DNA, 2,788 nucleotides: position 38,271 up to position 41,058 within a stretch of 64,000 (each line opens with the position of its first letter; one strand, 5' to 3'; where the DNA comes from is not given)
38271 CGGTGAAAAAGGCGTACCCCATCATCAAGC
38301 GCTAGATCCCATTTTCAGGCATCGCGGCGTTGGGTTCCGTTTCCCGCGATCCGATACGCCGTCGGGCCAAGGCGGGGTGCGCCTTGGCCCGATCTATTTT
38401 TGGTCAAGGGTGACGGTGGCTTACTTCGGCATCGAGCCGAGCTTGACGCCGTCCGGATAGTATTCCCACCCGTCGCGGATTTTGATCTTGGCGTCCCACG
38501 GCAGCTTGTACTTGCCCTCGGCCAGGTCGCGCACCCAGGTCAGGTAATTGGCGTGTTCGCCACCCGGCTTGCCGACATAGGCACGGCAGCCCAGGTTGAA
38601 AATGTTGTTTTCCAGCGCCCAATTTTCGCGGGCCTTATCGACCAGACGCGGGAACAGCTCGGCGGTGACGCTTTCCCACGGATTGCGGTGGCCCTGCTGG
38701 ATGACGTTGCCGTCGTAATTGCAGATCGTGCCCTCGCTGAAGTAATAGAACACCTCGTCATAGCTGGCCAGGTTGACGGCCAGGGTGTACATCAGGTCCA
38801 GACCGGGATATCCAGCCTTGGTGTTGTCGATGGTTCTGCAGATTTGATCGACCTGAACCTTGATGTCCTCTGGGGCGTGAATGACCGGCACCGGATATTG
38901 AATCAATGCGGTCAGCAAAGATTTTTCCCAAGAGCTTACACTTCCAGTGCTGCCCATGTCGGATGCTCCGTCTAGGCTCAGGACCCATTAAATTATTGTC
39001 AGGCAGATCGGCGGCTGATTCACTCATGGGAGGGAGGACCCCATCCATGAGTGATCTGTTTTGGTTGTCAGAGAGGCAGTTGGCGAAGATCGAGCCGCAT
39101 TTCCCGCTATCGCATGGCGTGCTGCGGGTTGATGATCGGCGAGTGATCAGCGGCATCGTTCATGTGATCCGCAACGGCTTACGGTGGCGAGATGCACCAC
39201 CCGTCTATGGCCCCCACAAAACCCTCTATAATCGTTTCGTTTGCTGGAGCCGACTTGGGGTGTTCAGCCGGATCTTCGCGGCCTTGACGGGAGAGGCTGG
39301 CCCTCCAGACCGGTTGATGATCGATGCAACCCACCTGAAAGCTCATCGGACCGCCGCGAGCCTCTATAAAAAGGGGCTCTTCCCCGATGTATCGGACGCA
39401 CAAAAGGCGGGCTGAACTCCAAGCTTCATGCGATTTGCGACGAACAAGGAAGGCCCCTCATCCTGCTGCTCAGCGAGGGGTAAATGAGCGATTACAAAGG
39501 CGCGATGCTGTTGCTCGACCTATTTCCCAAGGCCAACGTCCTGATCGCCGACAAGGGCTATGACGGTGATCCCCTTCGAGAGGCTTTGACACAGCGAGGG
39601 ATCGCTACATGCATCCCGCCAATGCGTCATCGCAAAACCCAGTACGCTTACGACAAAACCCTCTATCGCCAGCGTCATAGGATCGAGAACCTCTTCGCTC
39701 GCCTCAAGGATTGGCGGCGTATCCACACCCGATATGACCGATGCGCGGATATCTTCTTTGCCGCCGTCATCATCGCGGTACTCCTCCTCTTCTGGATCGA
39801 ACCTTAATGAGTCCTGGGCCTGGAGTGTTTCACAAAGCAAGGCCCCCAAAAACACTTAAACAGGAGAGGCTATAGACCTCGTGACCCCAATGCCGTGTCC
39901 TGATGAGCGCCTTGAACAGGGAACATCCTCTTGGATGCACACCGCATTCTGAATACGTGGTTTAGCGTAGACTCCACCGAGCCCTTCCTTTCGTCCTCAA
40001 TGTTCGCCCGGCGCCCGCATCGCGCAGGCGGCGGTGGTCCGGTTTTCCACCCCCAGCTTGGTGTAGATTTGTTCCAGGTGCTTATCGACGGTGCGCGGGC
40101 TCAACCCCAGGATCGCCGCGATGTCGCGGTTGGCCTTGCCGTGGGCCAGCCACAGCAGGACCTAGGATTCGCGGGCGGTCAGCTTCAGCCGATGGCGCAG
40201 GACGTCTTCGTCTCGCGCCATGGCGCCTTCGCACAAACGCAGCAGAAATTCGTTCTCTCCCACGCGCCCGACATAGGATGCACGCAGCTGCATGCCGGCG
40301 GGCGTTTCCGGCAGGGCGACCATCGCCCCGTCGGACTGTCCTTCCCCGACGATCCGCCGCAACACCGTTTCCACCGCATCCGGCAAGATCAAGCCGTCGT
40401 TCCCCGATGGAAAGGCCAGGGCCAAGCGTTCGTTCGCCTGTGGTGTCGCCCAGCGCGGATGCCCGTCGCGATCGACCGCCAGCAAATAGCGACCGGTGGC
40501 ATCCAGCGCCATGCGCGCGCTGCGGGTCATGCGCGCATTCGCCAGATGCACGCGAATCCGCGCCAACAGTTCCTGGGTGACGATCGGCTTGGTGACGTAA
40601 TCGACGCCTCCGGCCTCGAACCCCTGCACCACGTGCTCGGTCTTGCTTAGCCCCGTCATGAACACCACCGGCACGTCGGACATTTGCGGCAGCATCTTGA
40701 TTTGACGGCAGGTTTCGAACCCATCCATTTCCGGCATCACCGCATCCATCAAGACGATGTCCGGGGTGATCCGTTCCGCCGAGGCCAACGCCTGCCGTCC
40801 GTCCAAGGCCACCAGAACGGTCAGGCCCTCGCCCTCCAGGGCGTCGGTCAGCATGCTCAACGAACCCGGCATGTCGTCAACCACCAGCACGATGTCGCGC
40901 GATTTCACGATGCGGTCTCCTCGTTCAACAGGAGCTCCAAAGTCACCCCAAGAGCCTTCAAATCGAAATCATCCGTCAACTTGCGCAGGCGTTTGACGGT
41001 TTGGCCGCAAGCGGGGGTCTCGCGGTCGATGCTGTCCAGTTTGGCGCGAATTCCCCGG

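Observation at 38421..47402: A complete formamidase, Urt-type amide/urea transporter and two-component regulon survives only as wreckage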

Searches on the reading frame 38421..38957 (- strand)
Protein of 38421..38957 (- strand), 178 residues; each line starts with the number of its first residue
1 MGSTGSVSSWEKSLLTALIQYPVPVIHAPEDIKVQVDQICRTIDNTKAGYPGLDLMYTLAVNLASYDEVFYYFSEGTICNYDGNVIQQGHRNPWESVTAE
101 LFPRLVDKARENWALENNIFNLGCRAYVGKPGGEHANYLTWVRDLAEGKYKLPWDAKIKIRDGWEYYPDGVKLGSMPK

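Call 3: search_protein_families(library=ncbifam, proteins=[window:38421-38957:-], max_evalue=0.001)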
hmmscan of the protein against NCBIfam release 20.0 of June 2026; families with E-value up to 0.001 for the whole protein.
window:38421-38957:- (178 aa): 2 families
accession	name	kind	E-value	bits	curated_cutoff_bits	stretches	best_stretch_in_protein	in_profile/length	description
NF009803.0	PRK13287.1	equivalog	7.3e-71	238.6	406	2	54-173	210-330/333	formamidase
NF009802.0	PRK13286.1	equivalog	7.6e-14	51.4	427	2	57-130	214-287/345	aliphatic amidase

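Call 4: search_protein_families(library=pfam, proteins=[window:38421-38957:-], max_evalue=0.001)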
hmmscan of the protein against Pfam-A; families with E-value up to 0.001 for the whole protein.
window:38421-38957:- (178 aa): 0 families

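Call 9: find_encoding_contigs(protein=window:38421-38957:-, flank=10000, max_places=10)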
Protein window:38421-38957:- (178 aa): no gene with exactly this product is on record in the collection.

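Call 11: find_homologous_proteins(query=window:38421-38957:-)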
Query window:38421-38957:- (178 aa): 61 proteins with E <= 0.001 among 82 candidates.
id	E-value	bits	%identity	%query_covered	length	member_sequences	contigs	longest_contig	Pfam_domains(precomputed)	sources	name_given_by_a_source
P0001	8.4e-121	419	100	100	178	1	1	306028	-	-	-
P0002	1.7e-71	258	87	70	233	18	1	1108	PF00795.28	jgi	jgi:formamidase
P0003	7.8e-71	256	86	70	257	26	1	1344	PF00795.28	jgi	-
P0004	1.4e-70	255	85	70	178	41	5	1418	-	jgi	jgi:formamidase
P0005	1.6e-70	255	84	70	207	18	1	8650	PF00795.28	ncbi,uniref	ncbi:nitrilase-related carbon-nitrogen hydrolase, partial [Klebsiella pneumoniae]|uniref:nitrilase-r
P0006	9.5e-70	252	87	69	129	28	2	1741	-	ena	-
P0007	1.0e-67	245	86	66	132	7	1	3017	-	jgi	jgi:formamidase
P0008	2.1e-66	241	80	71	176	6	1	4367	-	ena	-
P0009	6.3e-66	240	81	70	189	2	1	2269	PF00795.28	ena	-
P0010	9.3e-66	239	81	70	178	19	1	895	PF00795.28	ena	-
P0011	2.7e-65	238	85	65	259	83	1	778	PF00795.28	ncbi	ncbi:formamidase, partial [Klebsiella pneumoniae]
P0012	1.3e-62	229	86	61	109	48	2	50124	-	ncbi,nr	ncbi:TPA: formamidase, partial [Klebsiella pneumoniae]|nr:formamidase [Klebsiella pneumoniae] HBU663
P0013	7.4e-57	210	73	67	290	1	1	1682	PF00795.28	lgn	-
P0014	1.3e-53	199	83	58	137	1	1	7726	-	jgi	jgi:formamidase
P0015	3.0e-53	198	84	56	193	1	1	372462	PF00795.28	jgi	jgi:formamidase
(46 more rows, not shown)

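Call 22: search_solved_structures(query=window:38421-38957:-, show_alignments=2)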
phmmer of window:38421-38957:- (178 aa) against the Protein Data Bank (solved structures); distinct sequences matched with E-value up to 0.001: 7.
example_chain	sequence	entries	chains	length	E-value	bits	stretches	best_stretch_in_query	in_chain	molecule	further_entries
5g3o_A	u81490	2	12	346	3.3e-63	216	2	53-167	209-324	FORMAMIDASE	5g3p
2dyu_A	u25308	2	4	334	3.6e-61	209.4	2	54-168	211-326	Formamidase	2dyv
2e2k_A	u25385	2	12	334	3.6e-61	209.4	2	54-168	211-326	Formamidase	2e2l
2uxy_A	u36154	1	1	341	4e-07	33.1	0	56-131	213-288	ALIPHATIC AMIDASE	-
4lf0_A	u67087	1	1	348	8e-06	28.9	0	56-130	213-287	Aliphatic amidase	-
2plq_A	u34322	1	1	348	8.1e-06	28.9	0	56-130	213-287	Aliphatic amidase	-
4gyl_A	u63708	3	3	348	8.1e-06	28.9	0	56-130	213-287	Aliphatic amidase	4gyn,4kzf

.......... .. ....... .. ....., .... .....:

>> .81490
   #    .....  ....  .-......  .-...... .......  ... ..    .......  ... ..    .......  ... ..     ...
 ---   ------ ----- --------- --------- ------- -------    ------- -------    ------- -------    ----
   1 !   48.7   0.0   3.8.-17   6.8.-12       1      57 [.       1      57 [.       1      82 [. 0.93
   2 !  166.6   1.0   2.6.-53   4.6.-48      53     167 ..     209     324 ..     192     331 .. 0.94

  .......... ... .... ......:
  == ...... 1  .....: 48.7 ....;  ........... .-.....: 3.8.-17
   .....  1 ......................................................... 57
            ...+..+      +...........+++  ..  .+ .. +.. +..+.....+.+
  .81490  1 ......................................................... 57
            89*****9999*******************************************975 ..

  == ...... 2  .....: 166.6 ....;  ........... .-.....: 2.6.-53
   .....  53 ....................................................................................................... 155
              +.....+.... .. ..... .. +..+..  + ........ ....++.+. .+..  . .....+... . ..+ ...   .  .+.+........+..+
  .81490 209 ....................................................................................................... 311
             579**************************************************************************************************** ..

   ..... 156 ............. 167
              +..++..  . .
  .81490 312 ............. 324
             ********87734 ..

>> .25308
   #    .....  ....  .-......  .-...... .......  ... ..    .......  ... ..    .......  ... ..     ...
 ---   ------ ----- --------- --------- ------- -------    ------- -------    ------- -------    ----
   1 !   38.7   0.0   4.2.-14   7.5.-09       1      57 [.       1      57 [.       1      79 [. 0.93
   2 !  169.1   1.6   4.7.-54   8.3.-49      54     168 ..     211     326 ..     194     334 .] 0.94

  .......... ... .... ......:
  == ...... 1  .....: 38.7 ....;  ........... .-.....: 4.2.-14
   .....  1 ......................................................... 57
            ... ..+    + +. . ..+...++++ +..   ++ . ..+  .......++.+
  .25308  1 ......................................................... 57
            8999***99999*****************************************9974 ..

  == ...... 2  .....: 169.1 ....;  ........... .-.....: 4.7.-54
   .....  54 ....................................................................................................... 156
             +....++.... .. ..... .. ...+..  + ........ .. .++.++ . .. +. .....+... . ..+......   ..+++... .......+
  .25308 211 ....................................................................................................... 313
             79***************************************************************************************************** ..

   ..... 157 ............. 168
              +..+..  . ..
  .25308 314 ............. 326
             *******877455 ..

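Call 42: find_related_loci(query=window:38421-38957:-, collection=metagenome_contigs, flank=10000)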
Query window:38421-38957:- (178 aa) in metagenome_contigs; peptide patterns used: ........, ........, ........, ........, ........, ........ (x = any residue, [..] = any of these).
234 stretches matched a pattern; 139 encode a relative of the query (tblastn E <= 1e-3); the best 80 are kept; 80 distinct loci.
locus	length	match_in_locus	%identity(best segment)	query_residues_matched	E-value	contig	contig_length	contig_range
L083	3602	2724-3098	90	54-178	5e-77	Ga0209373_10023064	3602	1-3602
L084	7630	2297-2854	63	1-178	2e-76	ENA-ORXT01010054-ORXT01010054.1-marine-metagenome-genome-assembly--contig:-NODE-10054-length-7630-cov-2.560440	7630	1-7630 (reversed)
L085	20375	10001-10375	88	54-178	6e-76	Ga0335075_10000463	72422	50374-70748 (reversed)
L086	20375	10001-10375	90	54-178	3e-76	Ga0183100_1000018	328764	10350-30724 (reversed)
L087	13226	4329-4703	89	54-178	7e-75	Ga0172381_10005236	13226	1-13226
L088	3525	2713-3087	88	54-178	9e-75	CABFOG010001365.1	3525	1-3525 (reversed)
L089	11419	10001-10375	88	54-178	9e-75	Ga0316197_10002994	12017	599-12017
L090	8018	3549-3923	88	54-178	9e-75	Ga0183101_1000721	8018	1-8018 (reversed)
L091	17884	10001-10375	87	54-178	2e-74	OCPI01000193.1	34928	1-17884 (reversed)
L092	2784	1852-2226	88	54-178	2e-75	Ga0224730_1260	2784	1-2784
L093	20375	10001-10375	86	54-178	4e-74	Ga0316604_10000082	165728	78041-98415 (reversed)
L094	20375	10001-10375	87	54-178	2e-74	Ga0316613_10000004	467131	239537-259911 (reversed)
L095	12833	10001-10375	87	54-178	3e-74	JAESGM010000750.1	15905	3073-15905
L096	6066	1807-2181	86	54-178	6e-74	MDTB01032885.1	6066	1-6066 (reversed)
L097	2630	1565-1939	87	54-178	4e-75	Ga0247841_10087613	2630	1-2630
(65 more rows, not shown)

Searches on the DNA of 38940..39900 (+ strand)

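Call 13: search_dna_similar(query=window:38940-39900:+, collection=plasmids, mode=near, max_rows=15)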
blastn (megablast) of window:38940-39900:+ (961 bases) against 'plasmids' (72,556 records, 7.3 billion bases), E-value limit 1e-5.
Records with a match: 6; places in all: 14; records where one place covers at least 80% of the query: 0.
Best place of each record, by identity: 90-95% 2; 60-80% 4.
By first word of the organism name: Polymorphobacter 2; Sphingomonas 2; Methylocystis 2.
By predicted mobility (MOB-suite, as given by PLSDB): non-mobilizable 6.
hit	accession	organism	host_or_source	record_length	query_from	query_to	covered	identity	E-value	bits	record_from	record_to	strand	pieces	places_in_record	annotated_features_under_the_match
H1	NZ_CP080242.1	Polymorphobacter sp. PAMC 29334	Megaspora,lichen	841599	108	808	73%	75.0%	5e-81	309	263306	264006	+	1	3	none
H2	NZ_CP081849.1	Polymorphobacter megasporae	Megaspora,lichen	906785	108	808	73%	75.0%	5e-81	309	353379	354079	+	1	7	IS5 family transposase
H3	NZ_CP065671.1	Sphingomonas paucimobilis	-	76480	108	565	48%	76.0%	1e-57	231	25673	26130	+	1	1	IS5 family transposase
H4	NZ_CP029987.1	Sphingomonas sp. FARSPH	cell culture,Sf9 cell culture media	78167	396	565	18%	79.5%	2e-24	121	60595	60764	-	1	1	none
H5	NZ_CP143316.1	Methylocystis iwaonis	cell culture,rice rhizosphere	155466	185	227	4%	93.0%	4e-7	64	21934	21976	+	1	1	none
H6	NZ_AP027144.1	Methylocystis iwaonis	-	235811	185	227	4%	93.0%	4e-7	64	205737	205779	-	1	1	none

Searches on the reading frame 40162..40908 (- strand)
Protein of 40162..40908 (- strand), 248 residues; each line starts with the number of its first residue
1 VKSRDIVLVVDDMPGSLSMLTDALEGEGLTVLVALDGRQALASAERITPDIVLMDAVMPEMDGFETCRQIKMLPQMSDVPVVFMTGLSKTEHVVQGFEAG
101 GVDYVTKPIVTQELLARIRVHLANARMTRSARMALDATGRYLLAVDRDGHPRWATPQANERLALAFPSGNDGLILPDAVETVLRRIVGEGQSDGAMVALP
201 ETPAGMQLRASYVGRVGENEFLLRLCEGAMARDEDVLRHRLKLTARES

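Call 3: search_protein_families(library=ncbifam, proteins=[window:40162-40908:-], max_evalue=0.001)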
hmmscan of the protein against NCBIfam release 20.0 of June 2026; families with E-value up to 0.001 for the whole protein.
window:40162-40908:- (248 aa): 93 families (the best 25 are shown)
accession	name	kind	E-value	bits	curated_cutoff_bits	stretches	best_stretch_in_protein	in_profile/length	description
NF007135.0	PRK09581.1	equivalog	7.6e-33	114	474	1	7-120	5-118/457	PleD family two-component system response regulator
NF040689.1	MtrAB_MtrA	equivalog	8.6e-30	103.7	300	1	7-134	1-125/219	MtrAB system response regulator MtrA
NF045944.1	ResRegRpaBCyano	equivalog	2e-25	89.5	330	1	8-131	1-121/229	response regulator transcription factor RpaB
TIGR02154.1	PhoB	equivalog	2.9e-25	88.9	296.2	1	6-130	4-128/226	phosphate regulon transcriptional regulator PhoB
NF008296.0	PRK11083.1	equivalog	4e-24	85.3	273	1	5-141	4-136/228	two-component system response regulator CreB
NF040534.1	resp_reg_YycF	equivalog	4.1e-24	85.1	340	1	7-128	3-121/231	response regulator YycF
NF041733.1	resp_reg_CseB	equivalog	8.3e-23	80.9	350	1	7-132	3-125/228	two-component system response regulator CseB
NF053854.1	RespRegPhoBBctds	equivalog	4.8e-21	75.2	270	1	7-128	1-121/225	two-component system response regulator PhoB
NF051850.1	RespRegRprY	equivalog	1.5e-20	73.7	370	1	7-143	8-141/234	response regulator transcription factor RprY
NF008469.0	PRK11361.1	equivalog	4.2e-20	71.9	714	1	1-124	1-122/461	acetoacetate metabolism transcriptional regulator AtoC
NF008199.0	PRK10955.1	equivalog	1e-19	71.4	341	1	7-131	4-124/232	envelope stress response regulator transcription factor CpxR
TIGR01387.1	cztR_silR_copR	subfamily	3.1e-19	69.5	279.2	1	7-135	1-127/218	heavy metal response regulator transcription factor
NF007689.0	PRK10365.1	equivalog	6.1e-18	64.8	760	1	7-136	8-135/441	sigma-54-dependent response regulator transcription factor ZraR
NF008318.0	PRK11107.1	equivalog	7.6e-18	64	890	1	7-129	670-792/920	two-component sensor histidine kinase BarA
NF033120.0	vanR_FM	exception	9.1e-18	64.7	460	1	7-124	6-120/231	vancomycin resistance response regulator transcription factor, VanR-F/VanR-M family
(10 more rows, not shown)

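Call 4: search_protein_families(library=pfam, proteins=[window:40162-40908:-], max_evalue=0.001)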
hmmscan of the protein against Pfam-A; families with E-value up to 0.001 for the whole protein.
window:40162-40908:- (248 aa): 1 family
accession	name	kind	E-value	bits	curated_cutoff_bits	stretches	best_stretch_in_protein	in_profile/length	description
PF00072.30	Response_reg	-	6.3e-27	94.4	30.2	1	7-119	1-111/111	Response regulator receiver domain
